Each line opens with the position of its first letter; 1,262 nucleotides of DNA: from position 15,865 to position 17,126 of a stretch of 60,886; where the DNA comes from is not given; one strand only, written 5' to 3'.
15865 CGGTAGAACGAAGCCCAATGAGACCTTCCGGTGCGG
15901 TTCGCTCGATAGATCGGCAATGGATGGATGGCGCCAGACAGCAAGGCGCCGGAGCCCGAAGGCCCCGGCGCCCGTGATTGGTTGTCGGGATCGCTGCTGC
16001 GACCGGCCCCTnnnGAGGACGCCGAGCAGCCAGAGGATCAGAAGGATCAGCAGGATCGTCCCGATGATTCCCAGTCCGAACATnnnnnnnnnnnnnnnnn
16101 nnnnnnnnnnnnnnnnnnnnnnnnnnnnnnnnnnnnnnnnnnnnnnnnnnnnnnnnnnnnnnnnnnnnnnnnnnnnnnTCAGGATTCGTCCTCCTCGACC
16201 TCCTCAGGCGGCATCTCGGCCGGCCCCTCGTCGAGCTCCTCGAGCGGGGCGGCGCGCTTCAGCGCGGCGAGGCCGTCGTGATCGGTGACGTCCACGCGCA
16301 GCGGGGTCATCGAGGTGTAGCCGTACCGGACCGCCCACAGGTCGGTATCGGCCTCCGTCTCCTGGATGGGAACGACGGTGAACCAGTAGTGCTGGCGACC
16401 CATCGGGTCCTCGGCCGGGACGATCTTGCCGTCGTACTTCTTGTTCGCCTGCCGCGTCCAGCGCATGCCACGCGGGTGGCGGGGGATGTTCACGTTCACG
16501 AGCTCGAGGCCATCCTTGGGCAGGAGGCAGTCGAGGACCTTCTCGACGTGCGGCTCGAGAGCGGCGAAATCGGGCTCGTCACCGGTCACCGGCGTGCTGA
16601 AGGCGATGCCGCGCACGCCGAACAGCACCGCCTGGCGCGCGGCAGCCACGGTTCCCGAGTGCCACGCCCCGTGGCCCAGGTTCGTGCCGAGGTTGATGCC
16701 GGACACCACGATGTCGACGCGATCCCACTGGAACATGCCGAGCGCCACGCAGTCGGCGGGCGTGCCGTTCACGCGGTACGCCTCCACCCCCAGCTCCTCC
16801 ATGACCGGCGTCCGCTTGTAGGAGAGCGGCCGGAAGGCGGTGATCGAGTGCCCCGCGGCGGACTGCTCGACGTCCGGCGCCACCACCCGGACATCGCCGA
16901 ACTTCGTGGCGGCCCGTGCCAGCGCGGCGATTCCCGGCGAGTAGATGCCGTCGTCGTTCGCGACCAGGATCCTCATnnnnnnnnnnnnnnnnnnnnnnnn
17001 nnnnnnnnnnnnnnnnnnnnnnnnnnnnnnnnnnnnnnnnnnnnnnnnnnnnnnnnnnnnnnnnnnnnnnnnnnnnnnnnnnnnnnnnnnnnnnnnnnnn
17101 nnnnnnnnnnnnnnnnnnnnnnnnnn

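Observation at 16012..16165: Two unannotated paralogous 23-24-aa hydrophobic peptides with conserved promoter-leader cassettes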

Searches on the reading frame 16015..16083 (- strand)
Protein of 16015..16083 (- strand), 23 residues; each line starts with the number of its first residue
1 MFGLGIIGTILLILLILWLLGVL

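Call 8: search_protein_families(library=pfam, proteins=[window:16015-16083:-], max_evalue=1)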
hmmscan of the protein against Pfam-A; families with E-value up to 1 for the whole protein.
seq(23 aa): 2 families
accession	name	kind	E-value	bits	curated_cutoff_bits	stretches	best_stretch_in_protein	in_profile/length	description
PF11752.14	DUF3309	-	0.014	16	22.3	1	4-23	31-50/50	Protein of unknown function (DUF3309)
PF21954.1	TUNAR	-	0.98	9.8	27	1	4-18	27-41/48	TUNAR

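Call 9: search_protein_families(library=ncbifam, proteins=[window:16015-16083:-], max_evalue=10)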
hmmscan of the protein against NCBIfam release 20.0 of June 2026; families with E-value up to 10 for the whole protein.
seq(23 aa): 0 families

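Call 68: search_protein_families(library=phrogs, proteins=[window:16015-16083:-], max_evalue=1)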
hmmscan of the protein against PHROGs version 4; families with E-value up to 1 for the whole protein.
seq(23 aa): 1 family
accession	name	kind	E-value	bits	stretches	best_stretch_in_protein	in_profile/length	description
phrog_4539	-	unknown function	0.66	10.9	1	6-20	10-24/32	-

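Call 89: search_protein_families(library=padloc, proteins=[window:16015-16083:-], max_evalue=1)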
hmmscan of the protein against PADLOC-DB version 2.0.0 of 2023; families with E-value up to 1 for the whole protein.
seq(23 aa): 0 families

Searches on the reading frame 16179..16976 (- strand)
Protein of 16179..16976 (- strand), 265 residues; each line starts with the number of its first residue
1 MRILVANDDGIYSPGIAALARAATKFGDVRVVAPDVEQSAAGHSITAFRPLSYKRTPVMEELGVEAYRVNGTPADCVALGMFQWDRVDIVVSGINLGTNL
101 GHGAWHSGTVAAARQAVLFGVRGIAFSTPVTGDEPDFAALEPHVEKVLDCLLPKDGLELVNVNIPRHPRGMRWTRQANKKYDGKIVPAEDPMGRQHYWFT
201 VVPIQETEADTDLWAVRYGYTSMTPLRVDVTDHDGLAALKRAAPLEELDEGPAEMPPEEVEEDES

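Call 8: search_protein_families(library=pfam, proteins=[window:16179-16976:-], max_evalue=1)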
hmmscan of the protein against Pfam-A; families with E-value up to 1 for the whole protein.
window:16179-16976:- (265 aa): 1 family
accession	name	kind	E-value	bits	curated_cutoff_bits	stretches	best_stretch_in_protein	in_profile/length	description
PF01975.23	SurE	-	9.6e-51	172.7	22.1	1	3-181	1-187/189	Survival protein SurE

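Call 10: find_related_loci(query=window:16179-16976:-, collection=genome_contigs, flank=3000)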
Query window:16179-16976:- (265 aa) in genome_contigs; peptide patterns used: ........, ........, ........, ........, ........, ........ (x = any residue, [..] = any of these).
176 stretches matched a pattern; 96 encode a relative of the query (tblastn E <= 1e-3); the best 80 are kept; 80 distinct loci.
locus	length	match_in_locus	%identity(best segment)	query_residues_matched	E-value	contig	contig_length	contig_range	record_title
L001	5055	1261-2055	89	1-265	7e-157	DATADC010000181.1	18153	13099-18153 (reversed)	MAG TPA_asm: Candidatus Limnocylindria bacterium isolate SMAG_U6740 k141_2955852, whole genome shotgun sequence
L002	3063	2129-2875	89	1-249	2e-161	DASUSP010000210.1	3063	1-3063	MAG TPA_asm: Candidatus Limnocylindria bacterium isolate SMAG_U1739 k141_441330, whole genome shotgun sequence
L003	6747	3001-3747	89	1-249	2e-152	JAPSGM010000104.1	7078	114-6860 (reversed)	MAG: Chloroflexota bacterium isolate BS_bin.023 NODE_2911_length_7078_cov_3.193497, whole genome shotgun sequence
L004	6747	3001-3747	83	1-249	7e-143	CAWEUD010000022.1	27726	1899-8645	MAG: uncultured Chloroflexia bacterium isolate MFD05684.bin.3.306 genome assembly, contig: contig_53961, whole genome sh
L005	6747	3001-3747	82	1-249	5e-143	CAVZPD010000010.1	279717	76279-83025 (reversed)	MAG: uncultured Chloroflexia bacterium isolate MFD05684.bin.1.297 genome assembly, contig: contig_17321, whole genome sh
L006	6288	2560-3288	68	1-245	1e-113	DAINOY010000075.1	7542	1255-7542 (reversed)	MAG TPA_asm: Chloroflexota bacterium isolate CTOTU9891 NODE_399_length_7542_cov_3.358488, whole genome shotgun sequence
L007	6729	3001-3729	65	1-246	4e-110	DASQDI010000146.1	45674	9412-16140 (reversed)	MAG TPA_asm: Blastocatellia bacterium isolate SMAG_U11723 k141_1060818, whole genome shotgun sequence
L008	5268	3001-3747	66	1-251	6e-110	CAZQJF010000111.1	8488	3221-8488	MAG TPA_asm: uncultured Streptomycetaceae bacterium isolate SRP136066_co1_153 genome assembly, contig: NODE_12300_length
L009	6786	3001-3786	64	1-264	2e-109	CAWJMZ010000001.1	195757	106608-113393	MAG: uncultured Chloroflexia bacterium isolate MFD02840.bin.1.418 genome assembly, contig: contig_103456, whole genome s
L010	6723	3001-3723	66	1-242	3e-107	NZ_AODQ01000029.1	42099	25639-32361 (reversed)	Cesiribacter andamanensis AMV16 contig000029, whole genome shotgun sequence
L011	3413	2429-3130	65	1-236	2e-106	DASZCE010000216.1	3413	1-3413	MAG TPA_asm: Gaiellaceae bacterium isolate SMAG_U6434 k141_141811, whole genome shotgun sequence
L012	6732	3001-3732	64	1-245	3e-104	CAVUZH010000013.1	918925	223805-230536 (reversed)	MAG: uncultured delta proteobacterium isolate MFD05567.bin.2.276 genome assembly, contig: contig_17054, whole genome sho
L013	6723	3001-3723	64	1-246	8e-104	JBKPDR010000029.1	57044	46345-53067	MAG: Actinomycetota bacterium isolate GB_EKS_MAG_00019 GB_EKS_000000227384, whole genome shotgun sequence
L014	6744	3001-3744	65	1-251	2e-103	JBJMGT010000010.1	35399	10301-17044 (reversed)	MAG: Pyrinomonadaceae bacterium isolate H3_16_all_fractions_metab_47_61_0 k255_1802502, whole genome shotgun sequence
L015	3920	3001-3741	59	1-248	1e-102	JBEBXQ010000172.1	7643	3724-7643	MAG: Telluribacter sp. isolate T2.bin.66 NODE_35434_length_7643_cov_320.430021, whole genome shotgun sequence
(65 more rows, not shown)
